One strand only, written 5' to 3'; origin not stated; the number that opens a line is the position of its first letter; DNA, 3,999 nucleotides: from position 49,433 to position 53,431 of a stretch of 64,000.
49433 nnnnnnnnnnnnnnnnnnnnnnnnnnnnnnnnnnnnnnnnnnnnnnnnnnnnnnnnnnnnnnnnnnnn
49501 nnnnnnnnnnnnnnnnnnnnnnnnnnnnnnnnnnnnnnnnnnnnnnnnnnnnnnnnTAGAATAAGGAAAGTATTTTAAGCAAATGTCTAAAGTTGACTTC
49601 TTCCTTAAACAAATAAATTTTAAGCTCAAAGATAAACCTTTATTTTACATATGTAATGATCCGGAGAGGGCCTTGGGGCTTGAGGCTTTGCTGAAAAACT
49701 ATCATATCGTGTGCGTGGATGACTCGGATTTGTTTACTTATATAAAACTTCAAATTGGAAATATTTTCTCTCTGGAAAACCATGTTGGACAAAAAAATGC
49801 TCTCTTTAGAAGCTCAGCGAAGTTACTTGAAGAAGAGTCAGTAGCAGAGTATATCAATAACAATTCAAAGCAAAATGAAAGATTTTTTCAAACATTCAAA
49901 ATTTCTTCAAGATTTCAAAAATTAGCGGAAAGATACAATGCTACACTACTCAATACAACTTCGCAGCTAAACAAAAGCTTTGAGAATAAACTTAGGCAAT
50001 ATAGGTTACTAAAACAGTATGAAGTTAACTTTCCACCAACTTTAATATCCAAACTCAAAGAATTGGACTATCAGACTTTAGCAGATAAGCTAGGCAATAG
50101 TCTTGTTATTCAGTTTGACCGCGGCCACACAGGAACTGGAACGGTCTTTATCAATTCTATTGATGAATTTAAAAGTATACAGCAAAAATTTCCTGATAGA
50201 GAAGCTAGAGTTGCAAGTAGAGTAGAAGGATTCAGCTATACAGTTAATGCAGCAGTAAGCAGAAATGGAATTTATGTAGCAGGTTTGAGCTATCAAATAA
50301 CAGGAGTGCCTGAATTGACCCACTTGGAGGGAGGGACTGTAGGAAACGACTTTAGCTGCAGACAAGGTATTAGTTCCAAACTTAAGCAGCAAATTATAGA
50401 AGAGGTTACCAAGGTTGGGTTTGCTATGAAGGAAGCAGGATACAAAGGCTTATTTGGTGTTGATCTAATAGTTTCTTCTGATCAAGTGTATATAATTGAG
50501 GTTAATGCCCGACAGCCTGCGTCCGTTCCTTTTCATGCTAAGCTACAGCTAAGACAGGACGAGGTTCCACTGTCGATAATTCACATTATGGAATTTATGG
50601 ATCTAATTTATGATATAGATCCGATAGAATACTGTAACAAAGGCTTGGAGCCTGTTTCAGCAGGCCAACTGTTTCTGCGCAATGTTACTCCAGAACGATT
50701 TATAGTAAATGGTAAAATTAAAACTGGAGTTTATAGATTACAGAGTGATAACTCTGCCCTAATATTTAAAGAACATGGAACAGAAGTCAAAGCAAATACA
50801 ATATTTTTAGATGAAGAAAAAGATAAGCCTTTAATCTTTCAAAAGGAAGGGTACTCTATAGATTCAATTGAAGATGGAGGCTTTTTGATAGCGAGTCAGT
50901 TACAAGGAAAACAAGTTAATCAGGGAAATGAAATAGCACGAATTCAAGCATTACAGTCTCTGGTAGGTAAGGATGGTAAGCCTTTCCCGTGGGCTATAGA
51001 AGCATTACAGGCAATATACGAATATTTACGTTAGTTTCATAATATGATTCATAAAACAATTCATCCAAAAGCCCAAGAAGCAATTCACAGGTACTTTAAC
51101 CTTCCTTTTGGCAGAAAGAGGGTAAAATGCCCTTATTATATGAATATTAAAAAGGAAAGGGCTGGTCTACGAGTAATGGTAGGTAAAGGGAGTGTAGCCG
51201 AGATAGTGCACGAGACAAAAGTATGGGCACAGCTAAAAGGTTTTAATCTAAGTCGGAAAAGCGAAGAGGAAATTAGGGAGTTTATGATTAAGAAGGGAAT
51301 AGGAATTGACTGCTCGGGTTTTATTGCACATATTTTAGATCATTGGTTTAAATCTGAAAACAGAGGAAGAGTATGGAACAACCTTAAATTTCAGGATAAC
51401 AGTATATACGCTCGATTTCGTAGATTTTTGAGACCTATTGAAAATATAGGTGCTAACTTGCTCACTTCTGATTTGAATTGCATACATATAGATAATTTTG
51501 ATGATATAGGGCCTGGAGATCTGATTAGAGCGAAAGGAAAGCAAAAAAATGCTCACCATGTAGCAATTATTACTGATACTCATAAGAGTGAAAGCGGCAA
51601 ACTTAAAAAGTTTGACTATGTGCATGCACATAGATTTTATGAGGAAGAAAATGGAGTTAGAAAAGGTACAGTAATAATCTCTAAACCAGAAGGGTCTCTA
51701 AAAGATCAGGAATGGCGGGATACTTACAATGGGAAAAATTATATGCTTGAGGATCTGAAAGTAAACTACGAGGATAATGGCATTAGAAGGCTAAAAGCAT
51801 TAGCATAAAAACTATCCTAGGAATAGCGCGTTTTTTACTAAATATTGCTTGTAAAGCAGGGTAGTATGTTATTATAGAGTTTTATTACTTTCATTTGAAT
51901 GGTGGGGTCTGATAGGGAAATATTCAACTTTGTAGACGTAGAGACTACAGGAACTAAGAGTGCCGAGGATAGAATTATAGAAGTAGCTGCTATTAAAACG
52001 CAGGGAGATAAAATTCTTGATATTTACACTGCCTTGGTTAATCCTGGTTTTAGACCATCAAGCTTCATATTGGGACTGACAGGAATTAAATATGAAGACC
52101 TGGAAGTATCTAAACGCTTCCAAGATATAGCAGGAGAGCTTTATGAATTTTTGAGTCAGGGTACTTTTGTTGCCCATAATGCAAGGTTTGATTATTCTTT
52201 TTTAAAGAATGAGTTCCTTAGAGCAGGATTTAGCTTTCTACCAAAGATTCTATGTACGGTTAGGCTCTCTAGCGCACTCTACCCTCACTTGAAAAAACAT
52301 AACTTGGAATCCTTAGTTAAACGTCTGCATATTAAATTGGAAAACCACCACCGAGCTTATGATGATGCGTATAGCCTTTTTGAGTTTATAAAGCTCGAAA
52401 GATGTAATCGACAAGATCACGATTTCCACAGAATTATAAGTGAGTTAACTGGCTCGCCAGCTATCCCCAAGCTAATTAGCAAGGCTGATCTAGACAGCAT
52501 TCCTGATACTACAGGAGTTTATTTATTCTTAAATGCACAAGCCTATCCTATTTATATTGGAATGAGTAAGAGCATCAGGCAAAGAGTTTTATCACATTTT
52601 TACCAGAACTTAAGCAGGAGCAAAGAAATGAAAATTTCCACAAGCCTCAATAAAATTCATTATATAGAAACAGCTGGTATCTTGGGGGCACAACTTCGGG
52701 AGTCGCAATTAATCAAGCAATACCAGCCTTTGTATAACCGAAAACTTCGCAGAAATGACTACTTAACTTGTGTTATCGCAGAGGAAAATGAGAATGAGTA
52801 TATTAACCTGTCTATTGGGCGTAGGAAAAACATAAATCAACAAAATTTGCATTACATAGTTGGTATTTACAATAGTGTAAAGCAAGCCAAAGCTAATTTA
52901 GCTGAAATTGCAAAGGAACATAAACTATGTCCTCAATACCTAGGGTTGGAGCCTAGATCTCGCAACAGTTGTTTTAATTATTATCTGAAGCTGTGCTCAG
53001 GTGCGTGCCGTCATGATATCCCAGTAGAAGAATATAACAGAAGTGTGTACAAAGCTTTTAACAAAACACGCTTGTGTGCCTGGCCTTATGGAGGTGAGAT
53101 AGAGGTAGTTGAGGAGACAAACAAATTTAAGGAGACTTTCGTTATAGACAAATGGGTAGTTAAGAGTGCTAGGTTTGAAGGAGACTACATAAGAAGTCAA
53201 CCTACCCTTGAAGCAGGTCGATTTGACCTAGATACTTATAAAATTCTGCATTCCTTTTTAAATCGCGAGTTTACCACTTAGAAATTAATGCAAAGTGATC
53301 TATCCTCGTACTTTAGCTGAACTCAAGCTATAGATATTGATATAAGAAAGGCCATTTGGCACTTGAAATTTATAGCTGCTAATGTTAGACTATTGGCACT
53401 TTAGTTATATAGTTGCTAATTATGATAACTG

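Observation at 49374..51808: Candidate peptide/amino-acid tagging module: LysW-like carrier + enlarged ATP-grasp ligase + cytoplasmic NlpC/P60 hydrolase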

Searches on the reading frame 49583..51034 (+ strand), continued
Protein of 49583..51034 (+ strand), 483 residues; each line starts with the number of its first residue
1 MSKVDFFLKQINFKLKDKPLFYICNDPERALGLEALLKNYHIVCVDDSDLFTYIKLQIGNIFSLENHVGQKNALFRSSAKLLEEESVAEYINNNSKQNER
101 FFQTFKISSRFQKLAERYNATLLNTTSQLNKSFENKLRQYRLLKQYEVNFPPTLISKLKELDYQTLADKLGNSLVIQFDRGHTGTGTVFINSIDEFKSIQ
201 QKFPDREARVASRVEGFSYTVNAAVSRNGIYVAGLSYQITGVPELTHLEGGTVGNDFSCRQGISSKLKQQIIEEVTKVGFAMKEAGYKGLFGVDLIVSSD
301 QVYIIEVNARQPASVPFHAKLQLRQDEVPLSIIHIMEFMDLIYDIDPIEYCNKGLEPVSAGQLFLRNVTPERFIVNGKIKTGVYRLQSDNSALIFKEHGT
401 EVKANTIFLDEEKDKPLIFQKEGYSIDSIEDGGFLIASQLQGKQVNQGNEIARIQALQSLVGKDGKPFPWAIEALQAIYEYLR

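Call 76: search_protein_families(library=pfam, proteins=[L108:4217-6904:+, L108:6986-8386:+, L108:8383-9414:+, L109:2525-5344:+, L109:6890-8440:+], max_evalue=0.001)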
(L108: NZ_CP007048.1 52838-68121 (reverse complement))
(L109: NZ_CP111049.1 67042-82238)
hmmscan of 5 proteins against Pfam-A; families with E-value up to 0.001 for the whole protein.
L108:4217-6904:+ (895 aa): 3 families
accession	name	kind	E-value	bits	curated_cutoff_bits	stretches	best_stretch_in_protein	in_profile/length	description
PF01276.26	OKR_DC_1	-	3.7e-69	233.9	27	2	266-489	2-224/417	Orn/Lys/Arg decarboxylase, major domain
PF01212.27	Beta_elim_lyase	-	9.4e-07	28.9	27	1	336-473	38-173/288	Beta-eliminating lyase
PF03711.20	OKR_DC_1_C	-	0.00015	22.5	24.2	1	820-861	76-122/132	Orn/Lys/Arg decarboxylase, C-terminal domain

L108:6986-8386:+ (466 aa): 1 family
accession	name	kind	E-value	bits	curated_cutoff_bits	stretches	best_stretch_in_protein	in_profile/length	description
PF02786.22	CPSase_L_D2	-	2.3e-05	24.5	19.8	0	260-307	142-190/211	Carbamoyl-phosphate synthase L chain, ATP binding domain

L108:8383-9414:+ (343 aa): 1 family
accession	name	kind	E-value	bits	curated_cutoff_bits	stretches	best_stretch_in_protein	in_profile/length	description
PF03417.21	AAT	-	3.4e-28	99.3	23.2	1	108-307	8-221/225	Acyl-coenzyme A:6-aminopenicillanic acid acyl-transferase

L109:2525-5344:+ (939 aa): 3 families
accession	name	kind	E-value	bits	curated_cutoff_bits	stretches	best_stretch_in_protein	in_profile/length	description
PF01276.26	OKR_DC_1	-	6.9e-82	275.9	27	2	290-514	1-224/417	Orn/Lys/Arg decarboxylase, major domain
PF03711.20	OKR_DC_1_C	-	4.8e-06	27.3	24.2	1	834-870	72-111/132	Orn/Lys/Arg decarboxylase, C-terminal domain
PF01212.27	Beta_elim_lyase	-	0.00015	21.6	27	1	359-479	36-153/288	Beta-eliminating lyase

L109:6890-8440:+ (516 aa): 1 family
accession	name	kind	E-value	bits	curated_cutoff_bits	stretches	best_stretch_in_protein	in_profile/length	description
PF02786.22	CPSase_L_D2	-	9.4e-06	25.7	19.8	0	164-229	3-68/211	Carbamoyl-phosphate synthase L chain, ATP binding domain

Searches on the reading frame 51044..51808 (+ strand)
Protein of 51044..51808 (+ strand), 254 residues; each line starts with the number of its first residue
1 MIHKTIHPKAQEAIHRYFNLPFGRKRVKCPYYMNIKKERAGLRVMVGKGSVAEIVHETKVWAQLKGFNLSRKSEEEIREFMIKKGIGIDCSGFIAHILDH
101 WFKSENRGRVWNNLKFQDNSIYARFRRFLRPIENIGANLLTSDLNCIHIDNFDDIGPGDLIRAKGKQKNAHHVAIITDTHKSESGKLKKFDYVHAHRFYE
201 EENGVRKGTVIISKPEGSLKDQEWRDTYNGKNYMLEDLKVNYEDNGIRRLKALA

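Call 3: search_protein_families(library=pfam, proteins=[window:51044-51808:+], max_evalue=0.1)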
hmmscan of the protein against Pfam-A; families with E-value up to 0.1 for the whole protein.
window:51044-51808:+ (254 aa): 1 family
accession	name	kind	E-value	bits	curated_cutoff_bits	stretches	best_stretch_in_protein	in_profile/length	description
PF00877.26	NLPC_P60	-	0.014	15.8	23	0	87-179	13-74/105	NlpC/P60 family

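Call 4: search_protein_families(library=ncbifam, proteins=[window:51044-51808:+], max_evalue=0.1)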
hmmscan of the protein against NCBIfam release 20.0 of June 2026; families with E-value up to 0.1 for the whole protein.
window:51044-51808:+ (254 aa): 0 families

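Call 30: find_homologous_proteins(query=window:51044-51808:+)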
Query window:51044-51808:+ (254 aa): 136 proteins with E <= 0.001 among 316 candidates; the best 120 are listed.
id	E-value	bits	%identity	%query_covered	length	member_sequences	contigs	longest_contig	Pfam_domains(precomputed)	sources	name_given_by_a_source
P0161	4.4e-171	585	100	100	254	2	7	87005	-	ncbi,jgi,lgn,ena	-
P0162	9.1e-136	469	80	100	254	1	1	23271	-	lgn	-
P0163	1.9e-112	393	69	94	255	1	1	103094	-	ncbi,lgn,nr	ncbi:C40 family peptidase [Candidatus Dojkabacteria bacterium]|nr:C40 family peptidase [Candidatus D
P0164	1.8e-111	390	64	100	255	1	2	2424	-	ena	-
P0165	1.5e-110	387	67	98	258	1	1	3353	-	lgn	-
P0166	3.1e-110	386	64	98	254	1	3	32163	-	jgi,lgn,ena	-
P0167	5.7e-110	385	66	98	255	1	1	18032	-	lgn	-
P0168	1.6e-103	364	62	100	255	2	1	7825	-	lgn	-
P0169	3.4e-103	363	62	96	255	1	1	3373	-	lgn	-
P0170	3.3e-102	360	64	96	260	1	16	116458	-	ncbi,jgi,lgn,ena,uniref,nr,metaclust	ncbi:MAG: hypothetical protein US52_C0001G0008 [candidate division WS6 bacterium GW2011_GWA2_37_6]|u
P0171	4.8e-101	356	64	96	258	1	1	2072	-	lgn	-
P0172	1.6e-100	354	62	100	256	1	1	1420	-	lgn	-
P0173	3.8e-100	353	59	100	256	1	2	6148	-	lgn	-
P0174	6.0e-99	349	63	100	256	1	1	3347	-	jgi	jgi:hypothetical protein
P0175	7.0e-99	349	61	99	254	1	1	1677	-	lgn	-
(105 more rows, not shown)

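Call 40: predict_structure(alignment_id=A3)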
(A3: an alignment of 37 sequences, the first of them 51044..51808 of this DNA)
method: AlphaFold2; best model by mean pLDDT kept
length: 254 residues; sequences in the alignment: 37
mean_pLDDT: 94.9   pTM: 0.92
mean pLDDT of the five models: 94.9, 94.1, 94.1, 92.9, 92.6
residues with pLDDT >= 90: 228; 70-90: 22; 50-70: 4; < 50: 0
segments of 3 or more residues with pLDDT < 50: none
pLDDT, mean of each block of 10 residues (from residue 1): 97 98 97 77 81 97 97 98 95 98 97 95 91 94 98 98 88 98 98 96 97 97 97 96 96 94
secondary structure, 60 per line:
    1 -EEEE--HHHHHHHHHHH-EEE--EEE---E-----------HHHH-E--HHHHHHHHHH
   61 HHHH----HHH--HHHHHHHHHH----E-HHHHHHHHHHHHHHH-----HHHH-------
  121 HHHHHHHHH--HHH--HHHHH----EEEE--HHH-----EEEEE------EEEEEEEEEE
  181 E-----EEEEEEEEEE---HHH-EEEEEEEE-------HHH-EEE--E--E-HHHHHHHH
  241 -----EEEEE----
elements in order: E2-5 H8-18 E20-22 E25-27 H43-46 H51-64 H74-83 H90-104 H110-113 H121-129 H137-141 E146-149 E160-164 E171-181 E187-196 E204-211 E223-225 H233-240 E246-250

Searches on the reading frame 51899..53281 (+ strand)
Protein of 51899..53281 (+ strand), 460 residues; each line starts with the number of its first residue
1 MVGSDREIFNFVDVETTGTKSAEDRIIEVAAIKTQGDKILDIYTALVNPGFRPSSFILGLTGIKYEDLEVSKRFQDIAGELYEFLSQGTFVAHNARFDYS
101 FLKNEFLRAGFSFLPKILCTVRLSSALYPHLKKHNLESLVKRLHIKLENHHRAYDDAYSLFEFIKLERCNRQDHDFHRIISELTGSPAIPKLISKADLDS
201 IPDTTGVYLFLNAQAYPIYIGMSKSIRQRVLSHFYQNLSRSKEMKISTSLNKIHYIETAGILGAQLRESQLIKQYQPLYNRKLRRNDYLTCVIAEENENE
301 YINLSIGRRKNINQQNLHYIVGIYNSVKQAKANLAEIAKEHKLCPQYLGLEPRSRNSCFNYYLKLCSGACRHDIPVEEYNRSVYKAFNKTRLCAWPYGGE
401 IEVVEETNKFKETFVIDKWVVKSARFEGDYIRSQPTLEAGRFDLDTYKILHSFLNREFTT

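Call 3: search_protein_families(library=pfam, proteins=[window:51899-53281:+], max_evalue=0.1)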
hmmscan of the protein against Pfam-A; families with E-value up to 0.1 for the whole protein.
window:51899-53281:+ (460 aa): 7 families
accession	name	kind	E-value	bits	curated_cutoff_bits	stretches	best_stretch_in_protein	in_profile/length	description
PF00929.31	RNase_T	-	1.5e-30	107.4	24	1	11-158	2-158/164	Exonuclease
PF01541.30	GIY-YIG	-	1.8e-05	25.3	22.6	1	206-280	3-78/78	GIY-YIG catalytic domain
PF01612.26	DNA_pol_A_exo1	-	0.0001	22.6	23.6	1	77-143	64-127/173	3'-5' exonuclease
PF16473.11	Rv2179c-like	-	0.00041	20.5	27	1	72-159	78-168/177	3'-5' exoribonuclease Rv2179c-like domain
PF15977.11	HTH_46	-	0.0022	18.4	29.3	1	237-258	34-55/68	Winged helix-turn-helix DNA binding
PF13482.12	RNase_H_2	-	0.054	13.9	22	0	11-138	2-103/165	RNase_H superfamily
PF21762.3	DEDDh_C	-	0.085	13.4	27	0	88-159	108-180/188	DNA polymerase III subunit epsilon-like, C-terminal domain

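Call 35: search_protein_families(library=ncbifam, proteins=[window:51899-53281:+], max_evalue=0.001)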
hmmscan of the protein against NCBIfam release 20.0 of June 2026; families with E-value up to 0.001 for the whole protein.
window:51899-53281:+ (460 aa): 39 families (the best 25 are shown)
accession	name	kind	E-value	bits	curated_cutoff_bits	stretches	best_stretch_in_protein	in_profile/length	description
NF005906.0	PRK07883.1-4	equivalog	1.6e-62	211.6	495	1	9-380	8-385/563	DEDD exonuclease domain-containing protein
NF005907.0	PRK07883.1-5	equivalog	9.2e-52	176.2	454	1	9-386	30-410/584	DEDD exonuclease domain-containing protein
NF007833.0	PRK10545.1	equivalog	6e-51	173.3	367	1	196-454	26-276/289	excinuclease Cho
NF005905.0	PRK07883.1-3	equivalog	2.6e-49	168.3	508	1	9-386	26-402/581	DEDD exonuclease domain-containing protein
NF005904.0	PRK07883.1-2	equivalog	2.7e-39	134.9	969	1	9-385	32-409/584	DEDD exonuclease domain-containing protein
TIGR01407.1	dinG_rel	hypoth_equivalog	2.9e-38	131.7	547.7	1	9-159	2-153/889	putative DnaQ family exonuclease/DinG family helicase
NF001688.0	PRK00448.1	equivalog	1.5e-36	125.5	873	1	9-162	425-579/1445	PolC-type DNA polymerase III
NF006316.0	PRK08517.1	equivalog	4.6e-36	124.5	247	1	6-165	69-227/270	3'-5' exonuclease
NF005981.0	PRK08074.1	equivalog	3.2e-35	121.4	789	1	9-158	5-156/931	ATP-dependent DNA helicase DinG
TIGR01405.1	polC_Gram_pos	equivalog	1.9e-31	108.7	1043.45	1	9-165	191-348/1211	DNA polymerase III subunit alpha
NF005903.0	PRK07883.1-1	equivalog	2.7e-31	108.7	1038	1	8-386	41-423/642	DEDD exonuclease domain-containing protein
NF004719.0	PRK06063.1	equivalog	1.1e-29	103.5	389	1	8-165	17-174/331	DEDDh family exonuclease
NF005289.0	PRK06807.1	equivalog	1.3e-29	103.5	335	1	9-171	10-171/313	3'-5' exonuclease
NF005569.0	PRK07246.1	equivalog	3.3e-26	91.9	794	1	9-161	9-160/820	bifunctional DnaQ family exonuclease/ATP-dependent helicase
NF005836.0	PRK07740.1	equivalog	5.9e-25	88.1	261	1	12-162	64-217/244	hypothetical protein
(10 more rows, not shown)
